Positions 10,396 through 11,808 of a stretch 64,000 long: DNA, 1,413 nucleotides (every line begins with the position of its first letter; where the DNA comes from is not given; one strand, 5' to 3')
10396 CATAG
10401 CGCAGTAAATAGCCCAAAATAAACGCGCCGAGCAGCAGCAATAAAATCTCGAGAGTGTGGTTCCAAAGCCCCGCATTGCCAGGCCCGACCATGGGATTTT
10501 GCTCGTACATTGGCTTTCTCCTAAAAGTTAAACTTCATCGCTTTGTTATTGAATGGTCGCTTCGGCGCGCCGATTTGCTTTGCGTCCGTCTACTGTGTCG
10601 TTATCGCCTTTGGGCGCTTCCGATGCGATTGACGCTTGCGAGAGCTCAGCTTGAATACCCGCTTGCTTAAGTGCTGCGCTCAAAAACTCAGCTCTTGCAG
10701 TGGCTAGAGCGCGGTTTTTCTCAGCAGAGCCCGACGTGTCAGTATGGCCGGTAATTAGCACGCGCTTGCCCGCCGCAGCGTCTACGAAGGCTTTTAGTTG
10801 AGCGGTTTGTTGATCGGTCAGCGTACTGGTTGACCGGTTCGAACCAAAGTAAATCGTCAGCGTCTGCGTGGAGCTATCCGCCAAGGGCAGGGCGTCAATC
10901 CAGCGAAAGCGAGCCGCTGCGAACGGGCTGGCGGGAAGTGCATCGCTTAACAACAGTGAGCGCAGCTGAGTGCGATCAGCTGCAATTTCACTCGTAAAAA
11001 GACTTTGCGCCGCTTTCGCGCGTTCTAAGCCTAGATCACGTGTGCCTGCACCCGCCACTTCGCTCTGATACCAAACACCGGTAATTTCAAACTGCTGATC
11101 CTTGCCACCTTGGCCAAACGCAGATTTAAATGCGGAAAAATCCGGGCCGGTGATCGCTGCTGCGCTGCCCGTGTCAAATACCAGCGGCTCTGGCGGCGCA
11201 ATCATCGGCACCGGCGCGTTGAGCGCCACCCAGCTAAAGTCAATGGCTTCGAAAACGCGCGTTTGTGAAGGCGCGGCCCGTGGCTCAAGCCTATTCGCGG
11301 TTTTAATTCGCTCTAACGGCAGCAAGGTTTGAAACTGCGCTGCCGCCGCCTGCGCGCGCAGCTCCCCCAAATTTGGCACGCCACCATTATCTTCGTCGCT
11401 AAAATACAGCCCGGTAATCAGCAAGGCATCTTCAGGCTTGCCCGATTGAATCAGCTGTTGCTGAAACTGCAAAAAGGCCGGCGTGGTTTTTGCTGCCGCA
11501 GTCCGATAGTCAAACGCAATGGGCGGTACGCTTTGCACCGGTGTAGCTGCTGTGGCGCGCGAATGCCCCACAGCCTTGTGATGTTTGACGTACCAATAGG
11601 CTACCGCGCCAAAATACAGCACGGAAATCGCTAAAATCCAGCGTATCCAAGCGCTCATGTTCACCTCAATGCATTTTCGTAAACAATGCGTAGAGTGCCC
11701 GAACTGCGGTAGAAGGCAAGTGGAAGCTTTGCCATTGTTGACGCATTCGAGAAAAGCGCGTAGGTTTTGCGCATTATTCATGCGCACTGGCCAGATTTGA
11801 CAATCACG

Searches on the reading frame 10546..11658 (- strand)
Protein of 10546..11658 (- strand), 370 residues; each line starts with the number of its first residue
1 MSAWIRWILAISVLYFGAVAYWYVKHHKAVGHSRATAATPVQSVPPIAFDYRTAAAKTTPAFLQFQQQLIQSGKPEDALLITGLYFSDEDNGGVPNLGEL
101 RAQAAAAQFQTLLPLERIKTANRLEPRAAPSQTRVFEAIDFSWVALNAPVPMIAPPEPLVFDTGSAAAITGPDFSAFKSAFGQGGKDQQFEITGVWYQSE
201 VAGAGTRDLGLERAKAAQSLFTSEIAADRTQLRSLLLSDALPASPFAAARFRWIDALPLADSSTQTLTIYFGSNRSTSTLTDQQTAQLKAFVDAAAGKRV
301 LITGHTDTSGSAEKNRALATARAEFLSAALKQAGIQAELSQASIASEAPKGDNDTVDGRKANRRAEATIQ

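Call 29: list_cluster_members(proteins=[window:10546-11658:-, window:13029-17921:-, window:9551-10510:-, window:8438-9511:-, window:18251-18754:+, window:18819-19325:+, window:19329-19937:+])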
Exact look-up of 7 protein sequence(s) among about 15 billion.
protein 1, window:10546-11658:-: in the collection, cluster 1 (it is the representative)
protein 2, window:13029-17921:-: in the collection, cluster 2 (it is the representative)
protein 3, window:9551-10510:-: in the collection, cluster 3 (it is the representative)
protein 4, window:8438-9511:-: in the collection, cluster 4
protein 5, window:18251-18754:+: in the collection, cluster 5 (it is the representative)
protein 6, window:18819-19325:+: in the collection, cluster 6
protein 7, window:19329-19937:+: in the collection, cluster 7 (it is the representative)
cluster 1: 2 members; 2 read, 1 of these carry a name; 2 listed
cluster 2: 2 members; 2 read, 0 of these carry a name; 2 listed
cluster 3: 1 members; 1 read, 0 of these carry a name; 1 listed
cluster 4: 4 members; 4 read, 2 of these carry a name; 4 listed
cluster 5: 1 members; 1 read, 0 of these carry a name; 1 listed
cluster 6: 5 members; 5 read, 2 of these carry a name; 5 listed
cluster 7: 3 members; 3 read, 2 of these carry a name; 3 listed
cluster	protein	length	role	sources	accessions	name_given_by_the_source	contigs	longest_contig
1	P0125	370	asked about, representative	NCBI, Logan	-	-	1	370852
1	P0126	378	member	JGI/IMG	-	outer membrane protein OmpA-like peptidoglycan-associated protein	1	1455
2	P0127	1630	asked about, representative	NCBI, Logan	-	-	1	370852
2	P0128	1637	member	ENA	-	-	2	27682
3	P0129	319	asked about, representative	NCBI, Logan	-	-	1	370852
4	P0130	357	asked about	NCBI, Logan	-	-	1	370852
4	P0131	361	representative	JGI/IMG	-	CDP-4-dehydro-6-deoxyglucose reductase, E3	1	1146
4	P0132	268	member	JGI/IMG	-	CDP-4-dehydro-6-deoxyglucose reductase, E3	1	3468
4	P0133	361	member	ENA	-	-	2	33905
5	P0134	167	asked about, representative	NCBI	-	-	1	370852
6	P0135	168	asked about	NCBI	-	-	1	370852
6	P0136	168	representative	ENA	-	-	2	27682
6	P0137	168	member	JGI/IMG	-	protein dithiol:quinone oxidoreductase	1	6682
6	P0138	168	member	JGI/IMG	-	protein dithiol:quinone oxidoreductase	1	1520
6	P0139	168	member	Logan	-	-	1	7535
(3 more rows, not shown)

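Call 30: find_encoding_contigs(protein=P0128, flank=10000, max_places=4)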
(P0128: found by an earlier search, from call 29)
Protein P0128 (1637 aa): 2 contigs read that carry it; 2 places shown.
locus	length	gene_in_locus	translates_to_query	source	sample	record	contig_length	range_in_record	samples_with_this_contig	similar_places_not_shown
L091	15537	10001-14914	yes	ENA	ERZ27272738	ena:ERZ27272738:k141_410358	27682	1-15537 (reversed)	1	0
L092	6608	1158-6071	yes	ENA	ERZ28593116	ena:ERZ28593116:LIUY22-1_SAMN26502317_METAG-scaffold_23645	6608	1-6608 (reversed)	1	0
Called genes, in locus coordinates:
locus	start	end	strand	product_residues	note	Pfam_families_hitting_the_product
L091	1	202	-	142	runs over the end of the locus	PF00571:CBS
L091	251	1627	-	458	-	PF14522:Cytochrome_C7 (faint), PF13435:Cytochrome_C554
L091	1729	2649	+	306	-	PF00561:Abhydrolase_1 (weak), PF12146:Hydrolase_4 (weak), PF20434:BD-FAE (weak), PF02129:Peptidase_S15, PF00326:Peptidase_S9, PF01738:DLH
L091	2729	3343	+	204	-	-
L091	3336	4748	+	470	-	PF05159:Capsule_synth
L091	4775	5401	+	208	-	PF05148:Methyltransf_8 (faint), PF13489:Methyltransf_23, PF13847:Methyltransf_31, PF13649:Methyltransf_25, PF08241:Methyltransf_11, PF08242:Methyltransf_12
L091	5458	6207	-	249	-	PF13578:Methyltransf_24, PF05711:TylF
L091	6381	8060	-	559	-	PF01019:G_glu_transpept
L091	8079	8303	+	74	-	-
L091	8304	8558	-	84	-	PF00037:Fer4 (weak), PF13237:Fer4_10 (weak), PF14697:Fer4_21 (faint), PF12838:Fer4_7 (weak)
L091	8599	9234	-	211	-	PF02545:Maf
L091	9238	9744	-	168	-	PF02600:DsbB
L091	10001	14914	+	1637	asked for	PF17970:bMG1, PF21142:A2M_bMG2, PF11974:bMG3, PF01835:MG2, PF17972:bMG5, PF17962:bMG6, PF07703:A2M_BRD, PF00207:A2M, +1 more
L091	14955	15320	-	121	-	-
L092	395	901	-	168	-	PF02600:DsbB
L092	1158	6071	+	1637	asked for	PF17970:bMG1, PF21142:A2M_bMG2, PF11974:bMG3, PF01835:MG2, PF17972:bMG5, PF17962:bMG6, PF07703:A2M_BRD, PF00207:A2M, +1 more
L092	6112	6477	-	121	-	-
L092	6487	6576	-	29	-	-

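Call 31: find_encoding_contigs(protein=P0133, flank=10000, max_places=4)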
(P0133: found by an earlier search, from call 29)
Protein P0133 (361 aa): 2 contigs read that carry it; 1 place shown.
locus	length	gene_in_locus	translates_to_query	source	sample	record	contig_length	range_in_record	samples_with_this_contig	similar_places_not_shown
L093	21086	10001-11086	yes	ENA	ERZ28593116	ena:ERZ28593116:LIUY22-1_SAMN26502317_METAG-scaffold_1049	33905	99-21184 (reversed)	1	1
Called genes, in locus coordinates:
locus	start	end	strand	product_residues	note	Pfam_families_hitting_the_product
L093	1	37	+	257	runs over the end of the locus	PF00535:Glycos_transf_2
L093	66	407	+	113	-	PF07578:LAB_N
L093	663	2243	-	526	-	PF02541:Ppx-GppA, PF21447:Ppx-GppA_III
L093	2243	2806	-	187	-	PF08207:EFP_N (weak), PF01132:EFP, PF09285:Elong-fact-P_C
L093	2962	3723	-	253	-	PF00106:adh_short, PF08659:KR (weak), PF23441:SDR, PF13561:adh_short_C2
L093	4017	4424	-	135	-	PF03994:DUF350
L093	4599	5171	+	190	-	PF04542:Sigma70_r2, PF08281:Sigma70_r4_2, PF04545:Sigma70_r4 (weak)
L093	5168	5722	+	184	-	-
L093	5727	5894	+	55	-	-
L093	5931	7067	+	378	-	PF00595:PDZ (faint), PF13180:PDZ_2, PF17820:PDZ_6 (faint), PF13180:PDZ_2 (weak)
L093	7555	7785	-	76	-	PF07362:CcdA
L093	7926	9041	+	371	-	PF00691:OmpA (weak)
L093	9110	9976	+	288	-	PF14362:DUF4407 (faint)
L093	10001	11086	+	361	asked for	PF00111:Fer2, PF00970:FAD_binding_6, PF00175:NAD_binding_1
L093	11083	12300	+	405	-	-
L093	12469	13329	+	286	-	PF05401:NodS (weak), PF13489:Methyltransf_23 (weak), PF13847:Methyltransf_31, PF08241:Methyltransf_11, PF08242:Methyltransf_12, PF13649:Methyltransf_25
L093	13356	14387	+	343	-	PF02574:S-methyl_trans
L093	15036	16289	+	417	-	PF00464:SHMT, PF00155:Aminotran_1_2, PF01212:Beta_elim_lyase (weak), PF01053:Cys_Met_Meta_PP (weak)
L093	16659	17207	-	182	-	PF05685:Uma2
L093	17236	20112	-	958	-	PF00082:Peptidase_S8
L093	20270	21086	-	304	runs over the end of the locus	?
